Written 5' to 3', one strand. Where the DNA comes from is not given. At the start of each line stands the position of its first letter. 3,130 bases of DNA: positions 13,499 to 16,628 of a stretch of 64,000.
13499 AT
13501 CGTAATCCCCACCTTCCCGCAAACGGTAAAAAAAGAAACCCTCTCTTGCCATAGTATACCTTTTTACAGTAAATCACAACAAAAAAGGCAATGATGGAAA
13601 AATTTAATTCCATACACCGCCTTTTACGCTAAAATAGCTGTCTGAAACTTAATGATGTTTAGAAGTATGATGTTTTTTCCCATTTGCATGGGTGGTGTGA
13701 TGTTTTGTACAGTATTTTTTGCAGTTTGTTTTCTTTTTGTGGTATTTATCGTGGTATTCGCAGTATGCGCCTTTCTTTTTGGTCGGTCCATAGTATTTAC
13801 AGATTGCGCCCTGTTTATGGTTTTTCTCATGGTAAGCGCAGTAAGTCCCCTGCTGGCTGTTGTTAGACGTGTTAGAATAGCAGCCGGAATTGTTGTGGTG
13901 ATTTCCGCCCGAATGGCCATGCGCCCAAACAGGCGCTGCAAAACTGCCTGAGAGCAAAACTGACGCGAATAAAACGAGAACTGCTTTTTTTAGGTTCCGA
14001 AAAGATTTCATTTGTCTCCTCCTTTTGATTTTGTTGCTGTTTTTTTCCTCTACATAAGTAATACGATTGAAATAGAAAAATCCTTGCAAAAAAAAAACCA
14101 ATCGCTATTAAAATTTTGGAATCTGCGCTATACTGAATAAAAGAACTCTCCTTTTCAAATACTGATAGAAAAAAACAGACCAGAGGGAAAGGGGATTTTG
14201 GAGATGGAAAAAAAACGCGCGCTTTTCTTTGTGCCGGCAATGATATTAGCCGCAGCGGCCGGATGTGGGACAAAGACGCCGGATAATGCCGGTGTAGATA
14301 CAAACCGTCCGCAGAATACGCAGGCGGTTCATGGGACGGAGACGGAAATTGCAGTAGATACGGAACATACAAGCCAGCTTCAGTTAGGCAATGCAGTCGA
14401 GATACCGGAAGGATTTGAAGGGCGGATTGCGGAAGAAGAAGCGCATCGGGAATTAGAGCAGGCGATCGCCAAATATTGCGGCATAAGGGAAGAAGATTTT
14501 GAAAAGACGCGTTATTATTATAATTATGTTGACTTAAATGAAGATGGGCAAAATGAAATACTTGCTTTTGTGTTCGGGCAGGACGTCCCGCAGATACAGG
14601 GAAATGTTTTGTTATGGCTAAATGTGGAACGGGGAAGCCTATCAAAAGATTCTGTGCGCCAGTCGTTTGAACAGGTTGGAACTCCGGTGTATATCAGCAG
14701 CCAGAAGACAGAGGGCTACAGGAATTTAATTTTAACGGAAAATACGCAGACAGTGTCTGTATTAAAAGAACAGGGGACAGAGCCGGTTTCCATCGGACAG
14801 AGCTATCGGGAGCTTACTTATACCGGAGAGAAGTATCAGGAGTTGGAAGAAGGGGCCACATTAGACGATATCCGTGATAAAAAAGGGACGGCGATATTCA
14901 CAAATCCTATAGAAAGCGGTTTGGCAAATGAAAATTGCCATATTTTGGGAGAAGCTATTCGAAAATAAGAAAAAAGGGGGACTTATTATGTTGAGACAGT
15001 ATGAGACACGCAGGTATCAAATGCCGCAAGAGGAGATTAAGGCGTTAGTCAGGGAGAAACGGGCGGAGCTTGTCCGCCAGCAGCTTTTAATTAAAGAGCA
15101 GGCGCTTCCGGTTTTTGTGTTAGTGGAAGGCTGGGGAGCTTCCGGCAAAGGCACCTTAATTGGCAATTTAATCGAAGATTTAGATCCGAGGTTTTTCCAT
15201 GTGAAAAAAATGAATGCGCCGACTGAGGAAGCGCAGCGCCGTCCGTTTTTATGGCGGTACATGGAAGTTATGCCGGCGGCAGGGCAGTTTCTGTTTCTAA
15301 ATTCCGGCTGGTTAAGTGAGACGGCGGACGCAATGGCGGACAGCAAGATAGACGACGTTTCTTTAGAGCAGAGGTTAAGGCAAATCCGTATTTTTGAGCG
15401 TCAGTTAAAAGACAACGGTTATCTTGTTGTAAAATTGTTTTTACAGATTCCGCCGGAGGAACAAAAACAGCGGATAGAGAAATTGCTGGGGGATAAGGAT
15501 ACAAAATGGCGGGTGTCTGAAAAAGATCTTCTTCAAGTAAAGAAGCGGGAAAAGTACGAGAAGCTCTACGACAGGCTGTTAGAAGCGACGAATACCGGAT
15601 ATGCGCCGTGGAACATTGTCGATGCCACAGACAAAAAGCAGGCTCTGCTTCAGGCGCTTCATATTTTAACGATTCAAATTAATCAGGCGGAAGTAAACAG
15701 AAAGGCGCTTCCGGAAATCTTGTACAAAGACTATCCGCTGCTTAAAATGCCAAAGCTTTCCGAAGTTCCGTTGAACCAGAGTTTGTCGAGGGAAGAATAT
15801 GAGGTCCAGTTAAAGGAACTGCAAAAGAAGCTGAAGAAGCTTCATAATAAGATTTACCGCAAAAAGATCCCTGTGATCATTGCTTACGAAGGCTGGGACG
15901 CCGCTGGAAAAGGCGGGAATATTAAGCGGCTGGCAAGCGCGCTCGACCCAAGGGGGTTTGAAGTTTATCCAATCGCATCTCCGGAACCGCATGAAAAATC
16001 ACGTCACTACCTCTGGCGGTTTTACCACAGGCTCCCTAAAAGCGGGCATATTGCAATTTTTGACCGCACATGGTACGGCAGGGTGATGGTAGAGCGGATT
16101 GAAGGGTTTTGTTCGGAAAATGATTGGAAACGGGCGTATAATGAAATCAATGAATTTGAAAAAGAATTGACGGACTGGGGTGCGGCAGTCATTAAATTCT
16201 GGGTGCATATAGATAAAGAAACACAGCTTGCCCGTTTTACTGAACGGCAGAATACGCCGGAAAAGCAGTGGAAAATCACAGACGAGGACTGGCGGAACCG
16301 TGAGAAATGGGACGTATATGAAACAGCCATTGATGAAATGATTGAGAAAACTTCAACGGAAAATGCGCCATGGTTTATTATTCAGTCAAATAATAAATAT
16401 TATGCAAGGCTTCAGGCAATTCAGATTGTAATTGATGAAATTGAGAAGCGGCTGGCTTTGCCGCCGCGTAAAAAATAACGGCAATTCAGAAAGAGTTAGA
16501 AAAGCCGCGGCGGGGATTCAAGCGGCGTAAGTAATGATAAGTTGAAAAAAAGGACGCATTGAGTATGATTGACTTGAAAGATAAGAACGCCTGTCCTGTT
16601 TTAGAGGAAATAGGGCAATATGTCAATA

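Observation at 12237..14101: ECF sigma / anti-sigma pair with a Cys/His-rich sensor tail, co-oriented with a secreted His/Cys/Lys-rich repeat protein; candidate metal-responsive module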

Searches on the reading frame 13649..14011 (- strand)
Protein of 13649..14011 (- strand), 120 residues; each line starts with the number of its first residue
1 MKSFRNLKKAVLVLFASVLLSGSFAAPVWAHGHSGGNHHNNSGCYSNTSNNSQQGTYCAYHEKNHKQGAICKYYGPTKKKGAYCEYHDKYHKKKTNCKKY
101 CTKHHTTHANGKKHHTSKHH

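Call 3: search_protein_families(library=pfam, proteins=[window:13649-14011:-], max_evalue=0.1)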
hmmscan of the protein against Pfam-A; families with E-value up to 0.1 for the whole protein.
window:13649-14011:- (120 aa): 0 families

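Call 4: search_protein_families(library=ncbifam, proteins=[window:13649-14011:-], max_evalue=0.1)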
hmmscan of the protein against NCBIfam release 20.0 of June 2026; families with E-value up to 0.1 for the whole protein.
window:13649-14011:- (120 aa): 1 family
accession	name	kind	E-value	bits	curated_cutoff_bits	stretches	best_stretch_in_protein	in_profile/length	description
NF041742.1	WGxxGxxG_fam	subfamily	0.042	14.4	35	1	8-53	2-47/69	WGxxGxxG family protein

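Call 12: find_homologous_proteins(query=window:13649-14011:-, max_evalue=0.01)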
Query window:13649-14011:- (120 aa): 3 proteins with E <= 0.01 among 4 candidates.
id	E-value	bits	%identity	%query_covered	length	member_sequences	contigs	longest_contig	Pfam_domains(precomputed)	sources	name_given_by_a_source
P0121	4.3e-73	262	100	97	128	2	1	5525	-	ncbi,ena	-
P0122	7.3e-19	86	45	100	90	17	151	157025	-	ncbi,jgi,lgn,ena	ncbi:hypothetical protein AALA36_07230 [Lachnospiraceae bacterium 66-29]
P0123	1.4e-12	66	34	82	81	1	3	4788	-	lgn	-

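Call 32: search_protein_families(library=pfam, max_evalue=1, proteins=[window:13652-14011:-])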
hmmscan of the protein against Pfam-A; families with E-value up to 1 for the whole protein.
seq(120 aa): 0 families

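Call 46: find_homologous_proteins(query=A2, max_evalue=0.001)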
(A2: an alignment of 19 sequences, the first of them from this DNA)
Query A2 (19 sequences) (120 aa, profile of the alignment): 59 proteins with E <= 0.001 among 924 candidates.
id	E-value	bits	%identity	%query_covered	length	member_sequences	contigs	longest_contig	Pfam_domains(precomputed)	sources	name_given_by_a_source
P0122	9.1e-34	133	45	100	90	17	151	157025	-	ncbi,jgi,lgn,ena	ncbi:hypothetical protein AALA36_07230 [Lachnospiraceae bacterium 66-29]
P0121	1.1e-33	133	100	97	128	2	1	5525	-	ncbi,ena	-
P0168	1.5e-33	132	45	100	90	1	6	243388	-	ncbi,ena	-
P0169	2.3e-33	132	38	100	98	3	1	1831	-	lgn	-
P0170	4.3e-33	131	37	98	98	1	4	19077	-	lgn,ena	-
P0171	4.4e-33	131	43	100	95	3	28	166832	-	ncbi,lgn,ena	-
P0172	5.5e-33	131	38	99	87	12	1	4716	-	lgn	-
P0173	9.7e-33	130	61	34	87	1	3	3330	-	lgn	-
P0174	1.9e-32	129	41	100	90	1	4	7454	-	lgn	-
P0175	2.4e-31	125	35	99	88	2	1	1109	-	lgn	-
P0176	6.2e-31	124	40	96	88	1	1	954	-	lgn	-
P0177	7.2e-31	124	34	100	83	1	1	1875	-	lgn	-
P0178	1.2e-30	123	34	99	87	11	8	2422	-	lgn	-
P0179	2.8e-30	122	38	100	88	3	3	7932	-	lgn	-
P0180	3.8e-30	121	61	32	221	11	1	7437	-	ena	-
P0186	2.2e-29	119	34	96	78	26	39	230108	-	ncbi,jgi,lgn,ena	-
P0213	5.1e-24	102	45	95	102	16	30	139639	-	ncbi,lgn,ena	-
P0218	3.0e-20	90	36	96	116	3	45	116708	-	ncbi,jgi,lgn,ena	ncbi:MAG: hypothetical protein K1V96_00285 [Lachnospiraceae bacterium]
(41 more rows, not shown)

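Call 47: find_encoding_contigs(protein=P0186, flank=4000, max_places=2)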
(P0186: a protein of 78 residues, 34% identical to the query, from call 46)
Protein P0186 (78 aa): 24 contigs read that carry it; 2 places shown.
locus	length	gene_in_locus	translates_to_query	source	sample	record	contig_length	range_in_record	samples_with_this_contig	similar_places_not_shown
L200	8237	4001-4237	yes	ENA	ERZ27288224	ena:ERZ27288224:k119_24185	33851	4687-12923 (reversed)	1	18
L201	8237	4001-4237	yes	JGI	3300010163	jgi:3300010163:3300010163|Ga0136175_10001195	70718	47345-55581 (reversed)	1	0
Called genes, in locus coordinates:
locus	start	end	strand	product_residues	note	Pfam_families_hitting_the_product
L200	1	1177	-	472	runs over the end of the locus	-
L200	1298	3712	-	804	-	PF06165:GH94_b-supersand, PF17167:Glyco_hydro_94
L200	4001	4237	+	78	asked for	-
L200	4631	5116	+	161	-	PF04542:Sigma70_r2, PF08281:Sigma70_r4_2, PF04545:Sigma70_r4 (weak)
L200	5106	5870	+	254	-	PF23750:RsgI_M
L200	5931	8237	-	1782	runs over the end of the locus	PF13306:LRR_5, PF13855:LRR_8 (faint), PF23952:LRR_EndoS (faint), PF13306:LRR_5, PF12799:LRR_4 (faint), PF13306:LRR_5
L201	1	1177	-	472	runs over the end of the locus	-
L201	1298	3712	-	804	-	PF06165:GH94_b-supersand, PF17167:Glyco_hydro_94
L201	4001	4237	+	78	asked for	-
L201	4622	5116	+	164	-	PF04542:Sigma70_r2, PF08281:Sigma70_r4_2, PF04545:Sigma70_r4 (weak)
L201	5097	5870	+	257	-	PF23750:RsgI_M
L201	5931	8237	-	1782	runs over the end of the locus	PF13306:LRR_5, PF13855:LRR_8 (faint), PF23952:LRR_EndoS (faint), PF13306:LRR_5, PF12799:LRR_4 (faint), PF13306:LRR_5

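Call 48: find_encoding_contigs(protein=P0213, flank=4000, max_places=2)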
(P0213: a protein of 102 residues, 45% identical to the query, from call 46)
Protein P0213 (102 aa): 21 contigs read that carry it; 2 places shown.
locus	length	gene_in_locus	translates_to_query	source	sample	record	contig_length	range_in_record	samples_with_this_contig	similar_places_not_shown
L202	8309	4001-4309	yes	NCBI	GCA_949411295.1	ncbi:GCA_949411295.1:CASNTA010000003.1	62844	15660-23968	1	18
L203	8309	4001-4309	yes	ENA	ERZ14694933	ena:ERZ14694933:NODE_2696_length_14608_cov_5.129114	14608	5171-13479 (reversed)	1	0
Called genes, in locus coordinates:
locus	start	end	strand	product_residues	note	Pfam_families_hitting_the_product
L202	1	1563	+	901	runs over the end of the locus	PF00690:Cation_ATPase_N, PF00122:E1-E2_ATPase, PF00702:Hydrolase, PF13246:Cation_ATPase, PF08282:Hydrolase_3 (faint), PF00689:Cation_ATPase_C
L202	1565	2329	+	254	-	PF08282:Hydrolase_3 (faint)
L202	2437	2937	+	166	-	PF04542:Sigma70_r2, PF08281:Sigma70_r4_2, PF04545:Sigma70_r4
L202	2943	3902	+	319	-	PF23750:RsgI_M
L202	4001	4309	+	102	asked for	-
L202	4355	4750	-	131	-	PF00015:MCPsignal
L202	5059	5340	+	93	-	PF04316:FlgM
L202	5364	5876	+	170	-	PF05130:FlgN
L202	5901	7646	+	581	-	PF00460:Flg_bb_rod, PF22638:FlgK_D1, PF06429:Flg_bbr_C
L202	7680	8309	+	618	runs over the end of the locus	PF00460:Flg_bb_rod (weak), PF22638:FlgK_D1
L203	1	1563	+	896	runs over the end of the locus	?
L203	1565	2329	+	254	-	PF08282:Hydrolase_3 (faint)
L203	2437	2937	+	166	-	PF04542:Sigma70_r2, PF08281:Sigma70_r4_2, PF04545:Sigma70_r4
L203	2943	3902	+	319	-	PF23750:RsgI_M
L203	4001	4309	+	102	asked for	-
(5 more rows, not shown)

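Call 49: find_encoding_contigs(protein=P0218, flank=4000, max_places=2)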
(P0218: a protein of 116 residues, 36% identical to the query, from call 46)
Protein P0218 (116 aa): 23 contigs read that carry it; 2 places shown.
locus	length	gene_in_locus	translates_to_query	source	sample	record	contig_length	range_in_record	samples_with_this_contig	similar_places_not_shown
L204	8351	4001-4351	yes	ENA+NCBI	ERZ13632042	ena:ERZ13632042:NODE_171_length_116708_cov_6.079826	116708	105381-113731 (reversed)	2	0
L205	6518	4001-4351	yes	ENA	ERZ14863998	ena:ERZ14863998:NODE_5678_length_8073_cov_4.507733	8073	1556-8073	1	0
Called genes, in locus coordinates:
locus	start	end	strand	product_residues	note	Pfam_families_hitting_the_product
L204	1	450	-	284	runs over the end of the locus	PF02811:PHP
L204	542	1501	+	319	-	PF00188:CAP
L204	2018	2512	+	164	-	PF05198:IF3_N, PF00707:IF3_C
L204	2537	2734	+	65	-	PF01632:Ribosomal_L35p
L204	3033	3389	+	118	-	PF00453:Ribosomal_L20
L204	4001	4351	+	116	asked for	-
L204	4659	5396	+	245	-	PF19498:DUF6033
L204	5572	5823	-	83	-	-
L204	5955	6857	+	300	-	PF02219:MTHFR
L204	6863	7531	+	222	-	PF02965:Met_synt_B12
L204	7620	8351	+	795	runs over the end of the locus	PF02574:S-methyl_trans, PF00809:Pterin_bind, PF02607:B12-binding_2, PF02310:B12-binding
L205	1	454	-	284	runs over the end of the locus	PF02811:PHP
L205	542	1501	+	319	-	PF00188:CAP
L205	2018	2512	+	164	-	PF05198:IF3_N, PF00707:IF3_C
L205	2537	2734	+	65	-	PF01632:Ribosomal_L35p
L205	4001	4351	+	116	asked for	-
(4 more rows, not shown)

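Call 50: find_encoding_contigs(protein=P0171, flank=4000, max_places=2)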
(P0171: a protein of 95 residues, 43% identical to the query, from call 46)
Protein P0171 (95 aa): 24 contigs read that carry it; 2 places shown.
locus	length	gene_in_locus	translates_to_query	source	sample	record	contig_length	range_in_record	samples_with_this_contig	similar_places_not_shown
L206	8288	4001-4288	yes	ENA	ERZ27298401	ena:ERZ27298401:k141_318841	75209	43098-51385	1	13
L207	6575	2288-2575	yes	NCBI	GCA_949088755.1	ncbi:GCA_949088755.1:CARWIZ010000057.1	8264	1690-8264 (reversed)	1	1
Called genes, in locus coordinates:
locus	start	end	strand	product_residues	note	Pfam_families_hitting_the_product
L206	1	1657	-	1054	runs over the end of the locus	PF00133:tRNA-synt_1, PF09334:tRNA-synt_1g, PF08264:Anticodon_1, PF19302:DUF5915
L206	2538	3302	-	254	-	-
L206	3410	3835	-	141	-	-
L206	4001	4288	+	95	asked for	-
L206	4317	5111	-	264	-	PF23750:RsgI_M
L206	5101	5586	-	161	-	PF04542:Sigma70_r2, PF08281:Sigma70_r4_2, PF04545:Sigma70_r4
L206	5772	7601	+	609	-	PF00009:GTP_EFTU, PF22042:EF-G_D2 (weak), PF03144:GTP_EFTU_D2, PF00679:EFG_C, PF21018:BipA_C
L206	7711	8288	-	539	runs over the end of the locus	PF09820:AAA-ATPase_like, PF08011:PDDEXK_9 (weak)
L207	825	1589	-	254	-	-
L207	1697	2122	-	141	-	-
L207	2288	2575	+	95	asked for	-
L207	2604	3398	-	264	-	PF23750:RsgI_M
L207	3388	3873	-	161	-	PF04542:Sigma70_r2, PF08281:Sigma70_r4_2, PF04545:Sigma70_r4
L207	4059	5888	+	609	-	PF00009:GTP_EFTU, PF02421:FeoB_N (faint), PF22042:EF-G_D2 (weak), PF03144:GTP_EFTU_D2, PF00679:EFG_C, PF21018:BipA_C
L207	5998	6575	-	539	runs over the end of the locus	PF09820:AAA-ATPase_like, PF08011:PDDEXK_9 (weak)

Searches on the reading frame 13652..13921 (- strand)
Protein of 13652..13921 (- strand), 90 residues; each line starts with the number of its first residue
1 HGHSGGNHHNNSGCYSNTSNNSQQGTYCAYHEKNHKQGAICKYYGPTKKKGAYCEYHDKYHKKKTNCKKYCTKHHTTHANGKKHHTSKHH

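Call 59: predict_structure(alignment_id=A3)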
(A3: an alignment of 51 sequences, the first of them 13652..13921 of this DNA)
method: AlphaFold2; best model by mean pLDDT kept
length: 90 residues; sequences in the alignment: 51
mean_pLDDT: 57.9   pTM: 0.34
mean pLDDT of the five models: 57.9, 55.3, 54.5, 53.1, 51.2
residues with pLDDT >= 90: 0; 70-90: 29; 50-70: 19; < 50: 42
segments of 3 or more residues with pLDDT < 50: 4-28, 31-45
pLDDT, mean of each block of 10 residues (from residue 1): 45 39 44 45 53 82 81 74 58
secondary structure, 60 per line:
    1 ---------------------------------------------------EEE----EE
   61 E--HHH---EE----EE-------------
elements in order: E52-54 E59-61

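Call 63: fold_search(model_id=the predicted structure, library=pdb)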
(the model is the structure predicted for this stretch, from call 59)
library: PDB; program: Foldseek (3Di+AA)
matches with E <= 10: 0; with E <= 0.001: 0
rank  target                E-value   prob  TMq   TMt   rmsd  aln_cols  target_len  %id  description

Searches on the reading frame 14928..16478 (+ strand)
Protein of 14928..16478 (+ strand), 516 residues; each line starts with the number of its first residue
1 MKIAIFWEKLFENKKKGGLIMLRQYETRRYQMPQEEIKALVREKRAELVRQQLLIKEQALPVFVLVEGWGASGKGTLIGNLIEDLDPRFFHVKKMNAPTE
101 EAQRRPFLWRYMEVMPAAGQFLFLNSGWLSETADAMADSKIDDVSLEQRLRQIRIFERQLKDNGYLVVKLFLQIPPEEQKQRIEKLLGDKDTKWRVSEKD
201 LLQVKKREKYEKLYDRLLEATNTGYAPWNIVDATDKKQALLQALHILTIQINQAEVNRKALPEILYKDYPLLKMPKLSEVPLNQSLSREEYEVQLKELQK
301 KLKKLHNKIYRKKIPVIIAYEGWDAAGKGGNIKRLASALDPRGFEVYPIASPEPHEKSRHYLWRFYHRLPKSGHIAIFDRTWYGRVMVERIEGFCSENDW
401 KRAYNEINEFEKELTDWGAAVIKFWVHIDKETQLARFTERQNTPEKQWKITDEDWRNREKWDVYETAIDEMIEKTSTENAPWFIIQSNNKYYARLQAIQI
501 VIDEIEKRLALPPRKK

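Call 3: search_protein_families(library=pfam, proteins=[window:14928-16478:+], max_evalue=0.1)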
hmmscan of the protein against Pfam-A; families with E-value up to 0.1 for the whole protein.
window:14928-16478:+ (516 aa): 2 families
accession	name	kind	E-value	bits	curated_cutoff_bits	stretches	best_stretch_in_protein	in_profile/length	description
PF03976.20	PPK2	-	2.2e-135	449.9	22.3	2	286-508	2-224/229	Polyphosphate kinase 2 (PPK2)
PF13671.12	AAA_33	-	0.045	14.5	27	0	65-206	3-138/143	AAA domain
